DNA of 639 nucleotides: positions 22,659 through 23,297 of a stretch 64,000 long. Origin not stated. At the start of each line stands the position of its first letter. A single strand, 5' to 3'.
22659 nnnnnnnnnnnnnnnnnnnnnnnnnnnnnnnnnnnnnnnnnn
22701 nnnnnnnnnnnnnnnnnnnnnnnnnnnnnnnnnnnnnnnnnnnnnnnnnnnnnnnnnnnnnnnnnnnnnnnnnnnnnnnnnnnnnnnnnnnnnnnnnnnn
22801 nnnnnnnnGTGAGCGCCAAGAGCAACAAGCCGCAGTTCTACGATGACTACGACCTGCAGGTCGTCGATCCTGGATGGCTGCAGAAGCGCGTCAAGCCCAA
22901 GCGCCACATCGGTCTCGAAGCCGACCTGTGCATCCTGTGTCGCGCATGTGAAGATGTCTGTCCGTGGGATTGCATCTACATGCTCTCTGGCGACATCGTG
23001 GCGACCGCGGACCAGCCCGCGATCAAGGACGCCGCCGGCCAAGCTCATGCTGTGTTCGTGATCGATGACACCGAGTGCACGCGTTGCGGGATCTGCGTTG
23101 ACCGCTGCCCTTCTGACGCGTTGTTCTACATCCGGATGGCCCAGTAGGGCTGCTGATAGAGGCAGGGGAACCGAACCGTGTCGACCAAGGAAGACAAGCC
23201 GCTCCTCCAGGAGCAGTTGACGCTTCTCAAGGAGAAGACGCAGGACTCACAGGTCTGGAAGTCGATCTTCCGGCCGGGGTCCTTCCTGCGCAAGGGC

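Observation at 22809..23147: Dicluster ferredoxin gene GTGA-coupled inside the bc operon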

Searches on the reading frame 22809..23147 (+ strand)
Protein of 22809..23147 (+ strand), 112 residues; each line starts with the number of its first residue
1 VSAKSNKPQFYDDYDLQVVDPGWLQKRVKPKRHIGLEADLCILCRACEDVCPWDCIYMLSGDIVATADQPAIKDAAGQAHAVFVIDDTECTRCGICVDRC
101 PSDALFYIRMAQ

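Call 3: search_protein_families(library=pfam, proteins=[window:22809-23147:+], max_evalue=0.01)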
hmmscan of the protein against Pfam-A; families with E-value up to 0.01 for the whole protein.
window:22809-23147:+ (112 aa): 13 families
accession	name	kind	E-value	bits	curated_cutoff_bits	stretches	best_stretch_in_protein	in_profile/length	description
PF00037.32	Fer4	-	7.7e-14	51.3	21.1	2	84-105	2-23/24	4Fe-4S binding domain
PF14697.11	Fer4_21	-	1.4e-10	41.6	35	2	28-58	28-59/59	4Fe-4S dicluster domain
PF12838.12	Fer4_7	-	3.2e-10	40.8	27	1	41-104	2-52/52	4Fe-4S dicluster domain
PF13237.11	Fer4_10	-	3.2e-10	40.2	25.5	2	34-101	2-53/53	4Fe-4S dicluster domain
PF12797.12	Fer4_2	-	8e-10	38.5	24.5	2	36-53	5-22/22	4Fe-4S binding domain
PF13187.11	Fer4_9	-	2.3e-08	34.3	27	1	41-104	2-51/52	4Fe-4S dicluster domain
PF13534.11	Fer4_17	-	8.8e-08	33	22.2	1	33-53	38-58/61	4Fe-4S dicluster domain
PF13484.11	Fer4_16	-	1.9e-07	32.2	30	2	89-105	1-17/66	4Fe-4S double cluster binding domain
PF12837.12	Fer4_6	-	3.6e-07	30.3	25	2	38-52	6-20/24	4Fe-4S binding domain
PF12800.12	Fer4_4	-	8.7e-07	29.2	24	2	39-52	2-15/17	4Fe-4S binding domain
PF12798.12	Fer4_3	-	3.2e-06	28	27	1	90-104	1-15/15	4Fe-4S binding domain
PF13183.11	Fer4_8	-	4.8e-06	27.4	27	1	37-103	1-67/68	4Fe-4S dicluster domain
PF25160.1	LdpA_Fe-S-bd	-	0.00066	19.8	27.6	0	79-104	17-42/49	LdpA Fe-S cluster-binding domain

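Call 4: search_protein_families(library=ncbifam, proteins=[window:22809-23147:+], max_evalue=0.01)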
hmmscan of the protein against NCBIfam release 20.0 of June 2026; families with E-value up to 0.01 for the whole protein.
window:22809-23147:+ (112 aa): 75 families (the best 25 are shown)
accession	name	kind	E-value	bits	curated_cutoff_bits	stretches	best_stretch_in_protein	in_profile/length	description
TIGR01971.1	NuoI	subfamily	4.6e-11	42.4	113.05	1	23-106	24-99/121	NADH-quinone oxidoreductase, chain I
NF042909.1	FMH_DH_FwdF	exception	1.3e-09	37.6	375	1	28-105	167-242/336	tungsten-dependent formylmethanofuran dehydrogenase subunit FwdF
NF004546.0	PRK05888.3-3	equivalog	1e-08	34.8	260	1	31-109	56-128/196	NADH-quinone oxidoreductase subunit NuoI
NF058577.1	FdxA_fam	equivalog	2.1e-08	34.2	65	2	77-104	25-52/52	4Fe-4S ferredoxin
TIGR04105.1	FeFe_hydrog_B1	subfamily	2.8e-08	32.9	450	1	36-105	139-205/462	monomeric [FeFe] hydrogenase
NF006221.0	PRK08348.1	subfamily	3e-08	33.4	124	1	26-69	62-105/136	NADH-plastoquinone oxidoreductase subunit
NF043039.1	HgcAB_like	equivalog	7.9e-08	32.3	285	1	29-105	290-349/350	HgcAB-like fusion protein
NF004537.0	PRK05888.1-3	equivalog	8.9e-08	31.9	163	1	38-105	67-130/204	NADH-quinone oxidoreductase subunit NuoI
NF038196.1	ferrodoxin_EFR1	subfamily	1.1e-07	32.1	75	2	28-64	174-209/242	EFR1 family ferrodoxin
NF045480.1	FdxA_Actino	equivalog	1.4e-07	31.8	125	2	31-58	30-57/107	ferredoxin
NF004914.0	PRK06273.1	equivalog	3.3e-07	30.2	163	1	25-106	39-111/167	ferredoxin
NF004540.0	PRK05888.2-1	equivalog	3.8e-07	29.8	215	1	36-106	41-104/139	NADH-quinone oxidoreductase subunit NuoI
NF007205.0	PRK09626.1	equivalog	7.3e-07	29.2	93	1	79-105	9-34/105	2-oxoglutarate-acceptor oxidoreductase subunit OorD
NF004541.0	PRK05888.2-2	equivalog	1.1e-06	28.5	217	1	33-108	55-114/168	NADH-quinone oxidoreductase subunit NuoI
TIGR02512.1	FeFe_hydrog_A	subfamily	1.1e-06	27.8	405.95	1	35-106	3-68/375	[FeFe] hydrogenase, group A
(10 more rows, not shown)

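Call 5: find_homologous_proteins(query=window:22809-23147:+, max_evalue=0.001)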
Query window:22809-23147:+ (112 aa): 588 proteins with E <= 0.001 among 590 candidates; the best 120 are listed.
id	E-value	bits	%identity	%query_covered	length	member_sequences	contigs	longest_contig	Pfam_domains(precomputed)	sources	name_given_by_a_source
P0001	2.9e-62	226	88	98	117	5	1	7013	PF14697.12,PF12837.13,PF12798.13,PF13484.12,PF12838.13,PF13534.12,PF12800.13,PF12797.13,PF00037.33,PF13237.12,PF13183.12,PF13187.12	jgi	-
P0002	1.8e-59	217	84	99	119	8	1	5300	PF14697.12,PF12797.13,PF12837.13,PF00037.33,PF12798.13,PF13484.12,PF12838.13,PF13534.12,PF13237.12,PF12800.13,PF13187.12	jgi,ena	-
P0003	6.2e-59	215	80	100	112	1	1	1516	PF14697.12,PF12797.13,PF12837.13,PF00037.33,PF12798.13,PF13484.12,PF12838.13,PF13534.12,PF13237.12,PF12800.13,PF13187.12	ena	-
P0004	6.2e-59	215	81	99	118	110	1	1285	PF14697.12,PF12797.13,PF12837.13,PF00037.33,PF13484.12,PF12838.13,PF13534.12,PF13237.12,PF12800.13,PF13187.12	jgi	jgi:formate hydrogenlyase subunit 6/NADH:ubiquinone oxidoreductase subunit I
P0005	4.1e-56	206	81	96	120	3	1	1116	PF14697.12,PF12837.13,PF12798.13,PF13484.12,PF12838.13,PF13534.12,PF12800.13,PF12797.13,PF00037.33,PF13237.12,PF13183.12,PF13187.12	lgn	-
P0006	6.8e-56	205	81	96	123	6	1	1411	PF14697.12,PF12837.13,PF12798.13,PF13484.12,PF12838.13,PF13534.12,PF12800.13,PF12797.13,PF00037.33,PF13237.12,PF13183.12,PF13187.12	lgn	-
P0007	1.9e-55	204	80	96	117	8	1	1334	PF14697.12,PF12837.13,PF12798.13,PF13484.12,PF12838.13,PF13534.12,PF12800.13,PF12797.13,PF00037.33,PF13237.12,PF13183.12,PF13187.12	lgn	-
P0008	4.4e-55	202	77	99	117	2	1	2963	PF14697.12,PF12837.13,PF12798.13,PF13484.12,PF12838.13,PF13534.12,PF12800.13,PF12797.13,PF00037.33,PF13237.12,PF13183.12,PF13187.12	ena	-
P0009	5.1e-55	202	79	100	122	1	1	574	PF14697.12,PF12837.13,PF12798.13,PF13484.12,PF12838.13,PF13534.12,PF12800.13,PF12797.13,PF00037.33,PF13237.12,PF13183.12,PF13187.12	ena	-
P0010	9.2e-55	201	79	96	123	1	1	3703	PF14697.12,PF12837.13,PF12798.13,PF13484.12,PF12838.13,PF13534.12,PF12800.13,PF12797.13,PF00037.33,PF13237.12,PF13183.12,PF13187.12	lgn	-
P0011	1.3e-54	201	77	99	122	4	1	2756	PF14697.12,PF12797.13,PF12837.13,PF00037.33,PF12798.13,PF13484.12,PF12838.13,PF13237.12,PF12800.13,PF13187.12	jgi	jgi:NAD-dependent dihydropyrimidine dehydrogenase PreA subunit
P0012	2.4e-54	200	76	100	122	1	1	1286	PF14697.12,PF12837.13,PF12798.13,PF13484.12,PF12838.13,PF13534.12,PF12800.13,PF12797.13,PF00037.33,PF13237.12,PF13183.12,PF13187.12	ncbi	-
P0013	2.4e-54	200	80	96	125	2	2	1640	PF14697.12,PF12837.13,PF12798.13,PF13484.12,PF12838.13,PF13534.12,PF12800.13,PF12797.13,PF00037.33,PF13237.12,PF13183.12,PF13187.12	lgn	-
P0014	5.3e-54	199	77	99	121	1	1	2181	PF14697.12,PF12837.13,PF12798.13,PF13484.12,PF12838.13,PF13534.12,PF12800.13,PF12797.13,PF00037.33,PF13237.12,PF13183.12,PF13187.12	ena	-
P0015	6.7e-54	199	77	96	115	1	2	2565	PF14697.12,PF12797.13,PF12837.13,PF00037.33,PF13484.12,PF12838.13,PF13237.12,PF13183.12,PF12800.13,PF13187.12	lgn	-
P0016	8.2e-54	198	76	98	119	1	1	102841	PF14697.12,PF12797.13,PF12837.13,PF00037.33,PF12798.13,PF13484.12,PF12838.13,PF13534.12,PF13237.12,PF12800.13,PF13187.12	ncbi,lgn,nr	ncbi:MAG: 4Fe-4S binding protein [Acidobacteria bacterium]|nr:4Fe-4S binding protein [Acidobacteriot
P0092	7.6e-40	153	61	96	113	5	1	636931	PF14697.12,PF12797.13,PF12837.13,PF00037.33,PF12838.13,PF13237.12,PF13187.12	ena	-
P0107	2.0e-36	142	54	100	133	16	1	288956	PF14697.12,PF12797.13,PF12837.13,PF00037.33,PF13484.12,PF12838.13,PF13534.12,PF13237.12,PF13183.12,PF12800.13,PF13187.12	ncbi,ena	-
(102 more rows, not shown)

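Call 6: search_solved_structures(query=window:22809-23147:+, max_evalue=0.01, show_alignments=3)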
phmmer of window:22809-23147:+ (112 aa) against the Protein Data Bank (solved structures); distinct sequences matched with E-value up to 0.01: 56.
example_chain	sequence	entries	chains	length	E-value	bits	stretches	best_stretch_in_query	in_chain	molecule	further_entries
7bkb_K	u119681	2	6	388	1e-22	83.4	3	35-102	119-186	Formylmethanofuran dehydrogenase, subunit F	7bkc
9sfi_T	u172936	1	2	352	5.4e-18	68.2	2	29-105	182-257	4Fe-4S ferredoxin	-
9sw6_G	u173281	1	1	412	3.2e-15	59.2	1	34-104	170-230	Polyferredoxin protein MvhB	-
9sw6_H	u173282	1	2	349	3.1e-13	52.8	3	33-108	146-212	Tungsten formylmethanofuran dehydrogenase, subunit F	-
5t5i_F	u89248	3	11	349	5.7e-13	52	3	22-109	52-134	Tungsten formylmethanofuran dehydrogenase subunit fwdF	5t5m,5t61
9sfi_O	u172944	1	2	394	4.2e-12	49.2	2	36-107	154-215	Ferredoxin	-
7zc6_B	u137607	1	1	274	6.4e-08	35.7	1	83-106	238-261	RnfB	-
8e9g_I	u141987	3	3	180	6.9e-07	32.3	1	36-106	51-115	NADH-quinone oxidoreductase subunit I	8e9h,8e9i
7eu3_I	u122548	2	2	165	1.9e-05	27.7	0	15-69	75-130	NAD(P)H-quinone oxidoreductase subunit I, chloroplastic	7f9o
8rja_F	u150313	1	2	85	1.9e-05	27.7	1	39-106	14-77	NAD(P)H-quinone oxidoreductase subunit I, chloroplastic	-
6hum_I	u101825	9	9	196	2.5e-05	27.3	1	25-71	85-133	NAD(P)H-quinone oxidoreductase subunit I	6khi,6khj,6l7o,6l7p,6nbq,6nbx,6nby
7wfg_I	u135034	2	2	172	2.6e-05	27.2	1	15-69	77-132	NAD(P)H-quinone oxidoreductase subunit I, chloroplastic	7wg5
2fug_9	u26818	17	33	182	4.3e-05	26.6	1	26-105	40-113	NADH-quinone oxidoreductase chain 9 | NADH-QUINONE OXIDOREDUCTASE SUBUNIT 9 | NADH-quinone oxidoreductase subunit I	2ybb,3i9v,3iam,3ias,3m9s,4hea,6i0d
9eri_B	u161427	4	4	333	7.6e-05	25.8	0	85-108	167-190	Na(+)-translocating ferredoxin:NAD(+) oxidoreductase complex subunit B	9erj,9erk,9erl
7bkb_L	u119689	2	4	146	8.4e-05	25.6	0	85-105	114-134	Formylmethanofuran dehydrogenase, subunit G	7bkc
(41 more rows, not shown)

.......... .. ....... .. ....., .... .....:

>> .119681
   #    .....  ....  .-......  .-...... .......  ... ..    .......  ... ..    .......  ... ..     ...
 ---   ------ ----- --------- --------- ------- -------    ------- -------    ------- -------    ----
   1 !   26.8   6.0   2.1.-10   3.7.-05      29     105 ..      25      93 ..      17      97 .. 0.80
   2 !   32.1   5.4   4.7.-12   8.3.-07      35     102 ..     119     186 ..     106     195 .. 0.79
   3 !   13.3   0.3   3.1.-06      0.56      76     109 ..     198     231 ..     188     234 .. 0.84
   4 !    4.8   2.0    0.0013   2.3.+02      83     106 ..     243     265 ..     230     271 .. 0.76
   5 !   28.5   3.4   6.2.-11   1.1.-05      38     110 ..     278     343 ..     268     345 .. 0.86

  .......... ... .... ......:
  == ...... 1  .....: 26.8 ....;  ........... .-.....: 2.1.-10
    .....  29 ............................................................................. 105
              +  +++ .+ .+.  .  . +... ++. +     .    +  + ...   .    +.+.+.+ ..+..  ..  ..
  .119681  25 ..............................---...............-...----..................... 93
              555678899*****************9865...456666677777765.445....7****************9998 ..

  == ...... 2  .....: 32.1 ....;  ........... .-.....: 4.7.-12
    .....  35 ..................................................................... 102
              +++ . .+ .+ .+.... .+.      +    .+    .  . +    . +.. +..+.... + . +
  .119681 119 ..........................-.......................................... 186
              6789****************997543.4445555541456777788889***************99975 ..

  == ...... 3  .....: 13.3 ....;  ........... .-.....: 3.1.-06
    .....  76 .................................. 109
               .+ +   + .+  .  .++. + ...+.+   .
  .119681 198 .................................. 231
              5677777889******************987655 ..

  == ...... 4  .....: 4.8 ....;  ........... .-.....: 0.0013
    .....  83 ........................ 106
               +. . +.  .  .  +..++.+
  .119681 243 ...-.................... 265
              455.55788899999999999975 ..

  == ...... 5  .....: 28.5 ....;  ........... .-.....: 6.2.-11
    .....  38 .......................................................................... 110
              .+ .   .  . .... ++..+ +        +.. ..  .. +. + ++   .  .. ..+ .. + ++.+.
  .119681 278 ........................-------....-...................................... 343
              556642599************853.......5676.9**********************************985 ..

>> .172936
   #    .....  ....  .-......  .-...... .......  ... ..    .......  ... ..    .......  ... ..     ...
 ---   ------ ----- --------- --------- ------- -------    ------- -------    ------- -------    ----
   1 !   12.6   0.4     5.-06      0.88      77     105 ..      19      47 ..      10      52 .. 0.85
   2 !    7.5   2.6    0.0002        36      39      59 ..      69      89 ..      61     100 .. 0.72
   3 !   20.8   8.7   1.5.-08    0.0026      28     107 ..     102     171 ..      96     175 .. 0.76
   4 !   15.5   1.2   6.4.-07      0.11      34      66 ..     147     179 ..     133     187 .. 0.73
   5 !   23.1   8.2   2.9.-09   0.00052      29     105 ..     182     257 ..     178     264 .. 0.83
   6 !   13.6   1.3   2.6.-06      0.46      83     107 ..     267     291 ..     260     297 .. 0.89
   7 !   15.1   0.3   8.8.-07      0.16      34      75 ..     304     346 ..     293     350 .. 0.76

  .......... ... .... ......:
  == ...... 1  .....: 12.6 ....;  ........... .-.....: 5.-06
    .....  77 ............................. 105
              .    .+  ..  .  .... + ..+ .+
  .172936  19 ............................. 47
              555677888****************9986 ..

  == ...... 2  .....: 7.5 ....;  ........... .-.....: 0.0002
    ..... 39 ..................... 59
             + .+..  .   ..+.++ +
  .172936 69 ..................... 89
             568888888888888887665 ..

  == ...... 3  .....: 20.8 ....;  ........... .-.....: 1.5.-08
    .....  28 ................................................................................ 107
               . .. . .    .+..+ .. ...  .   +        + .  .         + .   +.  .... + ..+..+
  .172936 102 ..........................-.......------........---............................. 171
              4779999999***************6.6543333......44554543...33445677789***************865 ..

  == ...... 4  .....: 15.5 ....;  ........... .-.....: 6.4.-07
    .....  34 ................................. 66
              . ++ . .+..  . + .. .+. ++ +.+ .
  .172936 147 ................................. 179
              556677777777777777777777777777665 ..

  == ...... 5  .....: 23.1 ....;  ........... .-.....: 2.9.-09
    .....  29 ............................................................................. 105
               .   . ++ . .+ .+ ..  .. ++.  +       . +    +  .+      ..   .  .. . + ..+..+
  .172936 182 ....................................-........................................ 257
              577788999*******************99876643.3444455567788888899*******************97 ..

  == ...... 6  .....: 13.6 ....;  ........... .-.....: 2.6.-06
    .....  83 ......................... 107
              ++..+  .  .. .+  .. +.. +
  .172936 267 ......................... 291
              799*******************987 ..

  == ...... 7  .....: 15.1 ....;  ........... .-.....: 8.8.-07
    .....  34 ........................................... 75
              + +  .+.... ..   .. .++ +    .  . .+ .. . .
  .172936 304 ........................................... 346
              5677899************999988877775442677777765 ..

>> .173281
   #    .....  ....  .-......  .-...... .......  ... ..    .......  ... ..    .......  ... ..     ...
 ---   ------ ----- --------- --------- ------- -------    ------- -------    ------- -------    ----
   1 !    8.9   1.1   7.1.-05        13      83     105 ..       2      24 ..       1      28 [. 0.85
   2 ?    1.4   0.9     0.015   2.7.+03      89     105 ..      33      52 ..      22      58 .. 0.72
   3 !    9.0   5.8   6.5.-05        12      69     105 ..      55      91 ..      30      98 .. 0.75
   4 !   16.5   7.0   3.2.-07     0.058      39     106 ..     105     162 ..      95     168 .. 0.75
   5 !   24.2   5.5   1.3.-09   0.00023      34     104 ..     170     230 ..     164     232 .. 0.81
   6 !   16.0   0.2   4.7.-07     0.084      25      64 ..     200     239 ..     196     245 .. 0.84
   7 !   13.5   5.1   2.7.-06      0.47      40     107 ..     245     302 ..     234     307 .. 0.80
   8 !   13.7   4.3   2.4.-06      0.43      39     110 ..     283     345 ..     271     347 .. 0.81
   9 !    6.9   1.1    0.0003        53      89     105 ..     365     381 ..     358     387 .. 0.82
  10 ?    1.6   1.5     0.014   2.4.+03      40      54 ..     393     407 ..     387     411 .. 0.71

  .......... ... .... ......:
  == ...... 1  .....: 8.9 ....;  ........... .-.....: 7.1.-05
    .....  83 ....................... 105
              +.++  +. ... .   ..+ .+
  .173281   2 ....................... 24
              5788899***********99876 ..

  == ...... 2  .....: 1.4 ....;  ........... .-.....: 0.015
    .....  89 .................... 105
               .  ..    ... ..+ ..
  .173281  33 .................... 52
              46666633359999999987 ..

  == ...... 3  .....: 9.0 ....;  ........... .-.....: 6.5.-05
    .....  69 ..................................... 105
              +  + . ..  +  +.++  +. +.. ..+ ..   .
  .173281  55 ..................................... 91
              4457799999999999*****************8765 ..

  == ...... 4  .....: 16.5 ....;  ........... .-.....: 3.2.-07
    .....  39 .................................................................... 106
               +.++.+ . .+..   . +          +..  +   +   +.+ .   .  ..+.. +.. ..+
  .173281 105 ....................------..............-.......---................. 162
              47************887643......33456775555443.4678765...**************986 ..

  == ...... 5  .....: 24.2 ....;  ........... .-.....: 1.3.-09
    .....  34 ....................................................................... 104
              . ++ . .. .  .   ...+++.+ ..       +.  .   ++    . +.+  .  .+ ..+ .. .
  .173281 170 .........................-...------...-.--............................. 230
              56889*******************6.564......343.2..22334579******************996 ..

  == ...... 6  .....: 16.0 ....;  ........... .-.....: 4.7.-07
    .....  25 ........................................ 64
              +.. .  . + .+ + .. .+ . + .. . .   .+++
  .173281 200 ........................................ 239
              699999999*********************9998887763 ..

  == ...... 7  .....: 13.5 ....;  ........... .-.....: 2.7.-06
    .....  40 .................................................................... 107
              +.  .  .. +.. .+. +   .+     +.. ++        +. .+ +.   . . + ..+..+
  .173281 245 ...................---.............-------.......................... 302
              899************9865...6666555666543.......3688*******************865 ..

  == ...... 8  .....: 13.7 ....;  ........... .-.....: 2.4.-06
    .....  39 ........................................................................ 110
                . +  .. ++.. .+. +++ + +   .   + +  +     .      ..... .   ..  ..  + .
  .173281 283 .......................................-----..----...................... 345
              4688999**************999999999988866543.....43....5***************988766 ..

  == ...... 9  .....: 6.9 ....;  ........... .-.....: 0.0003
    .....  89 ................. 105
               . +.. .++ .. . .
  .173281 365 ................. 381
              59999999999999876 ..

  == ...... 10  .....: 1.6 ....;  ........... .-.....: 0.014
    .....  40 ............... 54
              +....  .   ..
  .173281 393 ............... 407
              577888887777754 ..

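Call 7: find_encoding_contigs(protein=P0092, flank=6000, max_places=3)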
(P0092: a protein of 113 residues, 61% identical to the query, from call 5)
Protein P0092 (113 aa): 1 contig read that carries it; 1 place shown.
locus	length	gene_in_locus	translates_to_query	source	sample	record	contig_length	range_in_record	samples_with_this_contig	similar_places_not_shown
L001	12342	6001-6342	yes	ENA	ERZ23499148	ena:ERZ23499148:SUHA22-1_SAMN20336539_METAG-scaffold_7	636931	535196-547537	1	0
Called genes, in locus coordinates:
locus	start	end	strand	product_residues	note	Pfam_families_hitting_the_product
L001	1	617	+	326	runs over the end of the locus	PF00490:ALAD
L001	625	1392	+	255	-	PF03009:GDPD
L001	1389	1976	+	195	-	-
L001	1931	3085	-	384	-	PF00561:Abhydrolase_1, PF12146:Hydrolase_4 (weak), PF00326:Peptidase_S9 (weak)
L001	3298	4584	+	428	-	PF00202:Aminotran_3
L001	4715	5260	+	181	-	PF00578:AhpC-TSA, PF08534:Redoxin, PF13098:Thioredoxin_2, PF00085:Thioredoxin (weak)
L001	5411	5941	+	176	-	-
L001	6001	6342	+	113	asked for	PF14697:Fer4_21 (faint), PF12797:Fer4_2 (faint), PF13237:Fer4_10 (weak), PF12837:Fer4_6 (faint), PF12838:Fer4_7, PF13187:Fer4_9 (weak), PF00037:Fer4 (weak)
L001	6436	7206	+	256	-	PF00033:Cytochrome_B, PF13631:Cytochrom_B_N_2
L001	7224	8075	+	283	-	PF00032:Cytochrom_B_C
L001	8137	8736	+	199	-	PF00355:Rieske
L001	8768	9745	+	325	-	PF00034:Cytochrom_C, PF13442:Cytochrome_CBB3, PF00034:Cytochrom_C, PF13442:Cytochrome_CBB3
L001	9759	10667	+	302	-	-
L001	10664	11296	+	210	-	PF00578:AhpC-TSA, PF08534:Redoxin, PF00085:Thioredoxin, PF13098:Thioredoxin_2, PF13905:Thioredoxin_8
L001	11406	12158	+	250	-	PF13386:DsbD_2 (faint)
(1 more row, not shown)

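Call 8: find_encoding_contigs(protein=P0107, flank=6000, max_places=3)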
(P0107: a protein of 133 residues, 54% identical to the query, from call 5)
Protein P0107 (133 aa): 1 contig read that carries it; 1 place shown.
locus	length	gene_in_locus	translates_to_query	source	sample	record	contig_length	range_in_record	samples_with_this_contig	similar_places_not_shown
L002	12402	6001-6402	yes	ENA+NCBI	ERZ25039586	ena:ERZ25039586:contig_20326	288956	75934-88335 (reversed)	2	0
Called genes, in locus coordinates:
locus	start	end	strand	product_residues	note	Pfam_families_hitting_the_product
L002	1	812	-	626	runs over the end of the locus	PF00115:COX1, PF12270:Cyt_c_ox_IV (weak)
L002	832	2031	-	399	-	PF02790:COX2_TM, PF00116:COX2, PF00034:Cytochrom_C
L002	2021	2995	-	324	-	PF01578:Cytochrom_C_asm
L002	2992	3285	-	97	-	PF05140:ResB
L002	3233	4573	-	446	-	PF05140:ResB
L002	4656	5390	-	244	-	PF02683:DsbD_TM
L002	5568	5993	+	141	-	-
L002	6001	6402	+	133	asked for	PF13534:Fer4_17 (faint), PF13183:Fer4_8 (faint), PF14697:Fer4_21 (faint), PF00037:Fer4 (weak), PF12797:Fer4_2 (weak), PF13237:Fer4_10, PF12838:Fer4_7, PF13187:Fer4_9 (weak), +3 more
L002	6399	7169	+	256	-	PF00033:Cytochrome_B, PF14358:DUF4405 (weak), PF13631:Cytochrom_B_N_2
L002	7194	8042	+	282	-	PF00032:Cytochrom_B_C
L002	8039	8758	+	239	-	PF00355:Rieske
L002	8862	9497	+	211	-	PF00034:Cytochrom_C (weak), PF13442:Cytochrome_CBB3 (weak)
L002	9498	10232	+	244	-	-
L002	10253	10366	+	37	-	-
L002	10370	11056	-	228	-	PF06971:Put_DNA-bind_N, PF01408:GFO_IDH_MocA (weak), PF02629:CoA_binding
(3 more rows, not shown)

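Call 9: find_encoding_contigs(protein=P0016, flank=6000, max_places=3)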
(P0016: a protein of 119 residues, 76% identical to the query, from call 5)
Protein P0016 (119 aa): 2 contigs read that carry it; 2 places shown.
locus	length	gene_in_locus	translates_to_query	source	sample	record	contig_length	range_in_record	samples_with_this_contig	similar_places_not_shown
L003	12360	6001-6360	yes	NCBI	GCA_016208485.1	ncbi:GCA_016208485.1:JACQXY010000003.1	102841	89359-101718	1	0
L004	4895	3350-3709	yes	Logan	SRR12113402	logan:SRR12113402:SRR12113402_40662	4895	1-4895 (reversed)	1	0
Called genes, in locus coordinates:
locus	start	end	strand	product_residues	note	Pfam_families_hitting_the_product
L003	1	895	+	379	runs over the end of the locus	PF07731:Cu-oxidase_2, PF07732:Cu-oxidase_3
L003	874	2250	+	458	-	-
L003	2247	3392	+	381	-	PF21783:YNCE (faint), PF02239:Cytochrom_D1 (faint), PF10282:Lactonase (faint), PF25174:Beta-prop_THOC3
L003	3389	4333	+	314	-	-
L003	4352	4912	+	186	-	PF05751:FixH (weak), PF13115:YtkA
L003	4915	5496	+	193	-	PF00578:AhpC-TSA, PF08534:Redoxin, PF00085:Thioredoxin (weak)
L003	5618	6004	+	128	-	-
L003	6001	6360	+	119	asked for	PF13534:Fer4_17 (faint), PF14697:Fer4_21 (faint), PF13484:Fer4_16 (faint), PF00037:Fer4 (weak), PF13237:Fer4_10, PF12838:Fer4_7, PF13187:Fer4_9 (weak), PF00037:Fer4, +4 more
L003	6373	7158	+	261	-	PF00033:Cytochrome_B, PF13631:Cytochrom_B_N_2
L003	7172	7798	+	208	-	PF00032:Cytochrom_B_C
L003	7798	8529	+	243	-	PF00355:Rieske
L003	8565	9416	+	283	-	PF00034:Cytochrom_C, PF13442:Cytochrome_CBB3, PF00034:Cytochrom_C (weak)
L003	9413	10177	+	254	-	-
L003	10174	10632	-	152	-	PF01850:PIN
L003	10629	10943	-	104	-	PF22513:FitA-like_RHH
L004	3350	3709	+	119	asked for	PF13534:Fer4_17 (faint), PF14697:Fer4_21 (faint), PF13484:Fer4_16 (faint), PF00037:Fer4 (weak), PF13237:Fer4_10, PF12838:Fer4_7, PF13187:Fer4_9 (weak), PF00037:Fer4, +4 more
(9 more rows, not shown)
